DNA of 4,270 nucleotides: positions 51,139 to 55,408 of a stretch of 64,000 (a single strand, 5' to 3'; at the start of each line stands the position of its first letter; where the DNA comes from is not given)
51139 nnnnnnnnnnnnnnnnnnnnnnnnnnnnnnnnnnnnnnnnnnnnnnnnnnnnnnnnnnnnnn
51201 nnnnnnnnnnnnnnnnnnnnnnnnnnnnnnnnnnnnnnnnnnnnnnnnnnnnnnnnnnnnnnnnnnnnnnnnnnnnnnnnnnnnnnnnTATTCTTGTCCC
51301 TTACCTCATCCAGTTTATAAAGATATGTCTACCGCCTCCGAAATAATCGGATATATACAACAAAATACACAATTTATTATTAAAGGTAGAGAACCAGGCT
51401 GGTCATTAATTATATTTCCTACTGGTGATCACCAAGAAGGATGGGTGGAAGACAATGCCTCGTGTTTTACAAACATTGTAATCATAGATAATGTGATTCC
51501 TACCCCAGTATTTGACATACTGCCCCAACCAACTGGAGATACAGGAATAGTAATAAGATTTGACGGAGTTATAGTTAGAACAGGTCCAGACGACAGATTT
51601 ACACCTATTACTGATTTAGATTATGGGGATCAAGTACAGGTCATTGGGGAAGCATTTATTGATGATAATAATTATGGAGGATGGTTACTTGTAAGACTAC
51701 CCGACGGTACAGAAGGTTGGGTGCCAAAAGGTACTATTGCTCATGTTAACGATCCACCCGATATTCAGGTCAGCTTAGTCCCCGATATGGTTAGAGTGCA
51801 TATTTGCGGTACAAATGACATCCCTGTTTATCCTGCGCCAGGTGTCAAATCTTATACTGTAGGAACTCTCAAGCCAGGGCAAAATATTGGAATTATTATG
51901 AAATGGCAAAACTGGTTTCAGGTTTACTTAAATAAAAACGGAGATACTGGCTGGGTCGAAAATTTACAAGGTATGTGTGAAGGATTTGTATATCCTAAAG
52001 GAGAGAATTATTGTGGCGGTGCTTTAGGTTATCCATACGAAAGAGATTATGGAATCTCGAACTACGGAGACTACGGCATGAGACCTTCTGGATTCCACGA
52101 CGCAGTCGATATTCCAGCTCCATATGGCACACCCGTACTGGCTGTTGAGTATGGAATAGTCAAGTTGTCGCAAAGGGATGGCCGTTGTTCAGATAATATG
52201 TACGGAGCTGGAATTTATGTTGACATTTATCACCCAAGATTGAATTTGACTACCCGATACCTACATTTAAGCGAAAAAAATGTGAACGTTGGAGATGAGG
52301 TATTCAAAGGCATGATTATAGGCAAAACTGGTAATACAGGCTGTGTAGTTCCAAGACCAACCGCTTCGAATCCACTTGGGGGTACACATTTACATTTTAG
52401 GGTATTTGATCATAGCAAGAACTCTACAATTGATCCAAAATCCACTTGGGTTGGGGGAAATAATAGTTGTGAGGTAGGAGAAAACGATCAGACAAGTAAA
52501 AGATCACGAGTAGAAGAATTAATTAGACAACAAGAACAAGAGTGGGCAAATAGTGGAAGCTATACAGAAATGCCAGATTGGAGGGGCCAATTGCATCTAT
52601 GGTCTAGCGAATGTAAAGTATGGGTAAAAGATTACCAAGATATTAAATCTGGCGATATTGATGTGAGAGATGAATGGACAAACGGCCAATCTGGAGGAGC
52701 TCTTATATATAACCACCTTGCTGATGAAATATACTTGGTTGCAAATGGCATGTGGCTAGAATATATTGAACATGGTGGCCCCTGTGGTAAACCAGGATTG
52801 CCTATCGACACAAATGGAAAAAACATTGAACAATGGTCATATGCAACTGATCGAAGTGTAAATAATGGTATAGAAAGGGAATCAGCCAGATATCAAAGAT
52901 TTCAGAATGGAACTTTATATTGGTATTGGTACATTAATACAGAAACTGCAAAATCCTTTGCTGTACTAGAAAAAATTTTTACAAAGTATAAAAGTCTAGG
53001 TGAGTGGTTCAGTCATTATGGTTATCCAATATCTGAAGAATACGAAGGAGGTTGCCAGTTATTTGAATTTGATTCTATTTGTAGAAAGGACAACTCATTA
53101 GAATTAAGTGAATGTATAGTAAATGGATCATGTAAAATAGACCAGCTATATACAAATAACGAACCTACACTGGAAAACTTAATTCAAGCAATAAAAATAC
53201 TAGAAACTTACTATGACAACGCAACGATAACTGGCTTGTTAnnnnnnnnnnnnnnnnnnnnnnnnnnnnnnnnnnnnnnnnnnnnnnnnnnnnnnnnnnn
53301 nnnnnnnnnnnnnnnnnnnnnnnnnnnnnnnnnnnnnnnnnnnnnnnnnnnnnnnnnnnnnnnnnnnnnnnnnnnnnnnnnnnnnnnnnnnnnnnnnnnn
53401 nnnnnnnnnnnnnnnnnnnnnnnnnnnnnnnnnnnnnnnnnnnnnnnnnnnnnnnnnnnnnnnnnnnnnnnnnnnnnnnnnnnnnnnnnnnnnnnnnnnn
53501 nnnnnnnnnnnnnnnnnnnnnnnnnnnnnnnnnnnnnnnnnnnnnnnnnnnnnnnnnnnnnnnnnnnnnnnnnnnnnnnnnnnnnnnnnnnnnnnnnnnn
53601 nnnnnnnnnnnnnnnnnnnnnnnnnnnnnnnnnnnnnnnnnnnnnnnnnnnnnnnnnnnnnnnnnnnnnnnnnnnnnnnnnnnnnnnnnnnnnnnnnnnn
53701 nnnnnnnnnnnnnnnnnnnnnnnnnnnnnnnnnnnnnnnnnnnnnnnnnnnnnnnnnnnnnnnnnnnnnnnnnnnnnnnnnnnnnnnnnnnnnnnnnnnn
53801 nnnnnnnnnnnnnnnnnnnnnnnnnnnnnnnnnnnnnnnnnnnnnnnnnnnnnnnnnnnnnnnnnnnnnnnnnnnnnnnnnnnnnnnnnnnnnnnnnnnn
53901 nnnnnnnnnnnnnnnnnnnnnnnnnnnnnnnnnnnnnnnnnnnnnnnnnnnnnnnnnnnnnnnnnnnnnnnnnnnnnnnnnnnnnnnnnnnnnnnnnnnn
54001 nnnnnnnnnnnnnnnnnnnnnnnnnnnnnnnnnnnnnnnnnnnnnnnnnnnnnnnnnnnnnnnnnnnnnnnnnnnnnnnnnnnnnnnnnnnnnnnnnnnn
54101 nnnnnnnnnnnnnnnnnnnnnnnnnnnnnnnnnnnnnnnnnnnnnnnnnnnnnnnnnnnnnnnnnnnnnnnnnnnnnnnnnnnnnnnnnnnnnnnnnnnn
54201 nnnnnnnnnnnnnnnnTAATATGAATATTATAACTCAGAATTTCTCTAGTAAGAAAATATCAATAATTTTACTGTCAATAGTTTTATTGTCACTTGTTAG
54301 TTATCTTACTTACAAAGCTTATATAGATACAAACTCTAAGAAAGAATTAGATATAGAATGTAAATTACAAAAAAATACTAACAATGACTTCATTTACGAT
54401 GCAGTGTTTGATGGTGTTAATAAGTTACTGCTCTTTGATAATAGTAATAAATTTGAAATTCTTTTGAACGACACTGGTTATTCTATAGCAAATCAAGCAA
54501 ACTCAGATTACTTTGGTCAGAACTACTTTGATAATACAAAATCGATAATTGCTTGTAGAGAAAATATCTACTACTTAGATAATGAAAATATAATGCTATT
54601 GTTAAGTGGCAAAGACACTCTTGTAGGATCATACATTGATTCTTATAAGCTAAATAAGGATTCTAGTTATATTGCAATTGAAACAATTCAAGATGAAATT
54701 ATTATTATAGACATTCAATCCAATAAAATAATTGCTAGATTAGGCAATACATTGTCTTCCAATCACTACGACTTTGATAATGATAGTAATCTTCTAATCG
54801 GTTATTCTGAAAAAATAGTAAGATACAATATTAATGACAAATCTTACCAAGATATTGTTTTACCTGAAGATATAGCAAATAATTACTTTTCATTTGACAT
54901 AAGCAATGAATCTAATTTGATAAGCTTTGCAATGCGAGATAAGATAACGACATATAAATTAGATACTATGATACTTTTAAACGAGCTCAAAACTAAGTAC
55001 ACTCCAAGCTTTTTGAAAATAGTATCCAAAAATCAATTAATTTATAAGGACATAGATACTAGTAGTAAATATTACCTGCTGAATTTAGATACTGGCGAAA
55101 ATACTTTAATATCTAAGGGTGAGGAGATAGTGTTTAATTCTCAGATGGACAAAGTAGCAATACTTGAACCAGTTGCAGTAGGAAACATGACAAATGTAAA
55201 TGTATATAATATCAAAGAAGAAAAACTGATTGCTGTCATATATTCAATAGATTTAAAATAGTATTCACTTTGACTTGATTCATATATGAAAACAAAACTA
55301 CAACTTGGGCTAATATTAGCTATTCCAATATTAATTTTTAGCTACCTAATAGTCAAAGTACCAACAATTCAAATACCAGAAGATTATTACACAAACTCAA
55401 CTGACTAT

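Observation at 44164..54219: Giant 3351-aa secreted protein: adhesin-like repeat body fused to 3x SH3b + M23 peptidase + LGFP-like wall-binding cassette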

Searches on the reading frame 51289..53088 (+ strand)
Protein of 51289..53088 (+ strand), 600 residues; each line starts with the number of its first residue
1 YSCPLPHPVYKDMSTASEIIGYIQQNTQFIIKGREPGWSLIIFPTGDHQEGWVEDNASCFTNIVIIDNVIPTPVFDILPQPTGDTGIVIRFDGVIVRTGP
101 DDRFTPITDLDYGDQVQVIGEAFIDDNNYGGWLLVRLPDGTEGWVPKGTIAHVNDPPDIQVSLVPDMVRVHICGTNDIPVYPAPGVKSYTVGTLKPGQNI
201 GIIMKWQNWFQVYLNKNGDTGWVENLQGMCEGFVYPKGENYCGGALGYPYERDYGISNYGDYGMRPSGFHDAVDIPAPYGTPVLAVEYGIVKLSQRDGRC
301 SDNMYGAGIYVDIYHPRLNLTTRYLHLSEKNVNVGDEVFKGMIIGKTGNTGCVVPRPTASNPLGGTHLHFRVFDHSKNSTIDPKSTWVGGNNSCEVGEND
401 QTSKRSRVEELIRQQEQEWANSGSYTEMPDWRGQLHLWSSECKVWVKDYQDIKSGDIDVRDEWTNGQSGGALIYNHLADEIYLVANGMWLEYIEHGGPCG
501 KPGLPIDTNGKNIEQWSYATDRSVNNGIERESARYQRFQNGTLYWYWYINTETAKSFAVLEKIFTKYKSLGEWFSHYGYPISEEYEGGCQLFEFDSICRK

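Call 98: find_homologous_proteins(query=window:51289-53088:+, max_evalue=1e-8)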
Query window:51289-53088:+: 2993 candidates shared short words with the query, none scored E <= 1e-8.

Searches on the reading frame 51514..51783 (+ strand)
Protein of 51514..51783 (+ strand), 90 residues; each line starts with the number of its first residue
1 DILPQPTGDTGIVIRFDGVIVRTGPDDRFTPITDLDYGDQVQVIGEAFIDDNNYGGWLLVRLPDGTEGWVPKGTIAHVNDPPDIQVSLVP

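Call 108: search_protein_families(library=pfam, proteins=[window:51514-51783:+], max_evalue=1)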
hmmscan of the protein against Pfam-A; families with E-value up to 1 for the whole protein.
window:51514-51783:+ (90 aa): 7 families
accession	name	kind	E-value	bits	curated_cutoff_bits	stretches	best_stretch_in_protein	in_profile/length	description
PF08239.17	SH3_3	-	2.4e-12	47.3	27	1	17-75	1-53/54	Bacterial SH3 domain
PF18348.7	SH3_16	-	7.2e-05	22.9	25.8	1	22-72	2-46/49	Bacterial dipeptidyl-peptidase Sh3 domain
PF06347.19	SH3_4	-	0.0017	18.5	24.1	1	52-75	31-54/56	Bacterial SH3 domain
PF07653.23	SH3_2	-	0.0021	18.1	21.8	1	38-72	21-49/55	Variant SH3 domain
PF00018.34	SH3_1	-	0.003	17.6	22.9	1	51-72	26-48/48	SH3 domain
PF23795.1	SH3_YKFC_2nd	-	0.21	11.9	27.4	1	55-74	34-53/57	YKFC SH3b2 domain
PF22415.1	PSV_ORF131-like_dom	-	0.23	11.9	27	1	52-78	40-66/80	PSV_Hypothetical protein ORF131-like domain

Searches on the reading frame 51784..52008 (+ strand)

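Call 108: search_protein_families(library=pfam, proteins=[window:51784-52008:+], max_evalue=1)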
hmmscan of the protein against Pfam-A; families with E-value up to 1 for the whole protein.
window:51784-52008:+ (75 aa): 4 families
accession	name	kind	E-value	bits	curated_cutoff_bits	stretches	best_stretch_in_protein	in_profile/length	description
PF08239.17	SH3_3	-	6e-05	23.6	27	1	16-60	6-50/54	Bacterial SH3 domain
PF06347.19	SH3_4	-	0.019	15.2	24.1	1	13-60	5-51/56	Bacterial SH3 domain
PF18348.7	SH3_16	-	0.027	14.7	25.8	1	35-59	21-45/49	Bacterial dipeptidyl-peptidase Sh3 domain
PF18341.7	PSA_CBD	-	0.064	13.6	27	1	11-53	9-50/60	PSA endolysin C-terminal cell wall binding domain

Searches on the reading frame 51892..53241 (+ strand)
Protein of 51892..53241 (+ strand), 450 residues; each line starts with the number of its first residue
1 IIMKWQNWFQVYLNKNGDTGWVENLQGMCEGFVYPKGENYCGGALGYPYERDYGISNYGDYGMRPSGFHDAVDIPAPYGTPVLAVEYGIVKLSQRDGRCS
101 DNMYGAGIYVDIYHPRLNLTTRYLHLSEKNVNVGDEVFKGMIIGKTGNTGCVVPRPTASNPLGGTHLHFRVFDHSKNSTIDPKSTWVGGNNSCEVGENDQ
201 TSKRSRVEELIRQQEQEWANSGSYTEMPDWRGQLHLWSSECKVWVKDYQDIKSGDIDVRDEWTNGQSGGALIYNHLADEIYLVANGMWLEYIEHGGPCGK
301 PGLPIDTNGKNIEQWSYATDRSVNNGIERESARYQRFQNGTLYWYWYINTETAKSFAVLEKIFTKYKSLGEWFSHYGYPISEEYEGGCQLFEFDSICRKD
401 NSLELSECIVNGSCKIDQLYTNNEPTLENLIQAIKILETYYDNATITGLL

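Call 24: search_protein_families(library=pfam, proteins=[window:51892-53241:+], max_evalue=1)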
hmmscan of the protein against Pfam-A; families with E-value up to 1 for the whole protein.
window:51892-53241:+ (450 aa): 2 families
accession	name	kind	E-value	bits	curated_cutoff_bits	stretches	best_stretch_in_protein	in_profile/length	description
PF01551.29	Peptidase_M23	-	3e-18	66.2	28.7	1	68-180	2-94/96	Peptidase family M23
PF08310.17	LGFP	-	0.00035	21.3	22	1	331-370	15-49/53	LGFP repeat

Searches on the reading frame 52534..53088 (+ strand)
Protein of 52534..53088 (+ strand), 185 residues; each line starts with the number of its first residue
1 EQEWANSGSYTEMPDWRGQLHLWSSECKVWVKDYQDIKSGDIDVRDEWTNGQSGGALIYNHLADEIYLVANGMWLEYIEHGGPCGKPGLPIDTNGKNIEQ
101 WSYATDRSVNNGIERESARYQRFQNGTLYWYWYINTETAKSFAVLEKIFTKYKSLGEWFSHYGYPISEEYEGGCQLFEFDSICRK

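Call 108: search_protein_families(library=pfam, proteins=[window:52534-53088:+], max_evalue=1)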
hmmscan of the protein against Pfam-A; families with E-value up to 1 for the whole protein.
window:52534-53088:+ (185 aa): 1 family
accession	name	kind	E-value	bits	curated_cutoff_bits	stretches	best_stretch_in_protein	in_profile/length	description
PF08310.17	LGFP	-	1.6e-05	25.6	22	1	116-156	14-49/53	LGFP repeat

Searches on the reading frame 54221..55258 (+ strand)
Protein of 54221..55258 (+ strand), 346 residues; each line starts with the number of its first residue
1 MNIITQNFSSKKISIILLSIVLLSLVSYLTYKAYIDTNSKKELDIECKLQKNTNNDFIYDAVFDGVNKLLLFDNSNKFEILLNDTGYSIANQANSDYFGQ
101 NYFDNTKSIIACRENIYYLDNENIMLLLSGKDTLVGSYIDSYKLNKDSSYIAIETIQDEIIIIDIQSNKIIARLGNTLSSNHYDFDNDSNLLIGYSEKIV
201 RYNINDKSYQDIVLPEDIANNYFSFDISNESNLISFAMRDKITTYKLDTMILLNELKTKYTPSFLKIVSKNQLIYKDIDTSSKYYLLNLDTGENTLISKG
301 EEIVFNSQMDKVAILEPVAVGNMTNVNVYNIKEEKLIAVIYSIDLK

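Call 9: search_protein_families(library=pfam, proteins=[window:54221-55258:+], max_evalue=0.01)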
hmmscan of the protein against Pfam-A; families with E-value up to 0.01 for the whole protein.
window:54221-55258:+ (346 aa): 2 families
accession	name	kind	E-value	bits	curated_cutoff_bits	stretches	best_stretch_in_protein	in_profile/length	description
PF24807.1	WD40_CDC20-Fz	-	0.00019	21.3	200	1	108-202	23-118/292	CDC20/Fizzy WD40 domain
PF25168.1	Beta-prop_WDR36-Utp21_2nd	-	0.0072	16.1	84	0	136-250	198-312/335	WDR36/Utp21 second beta-propeller domain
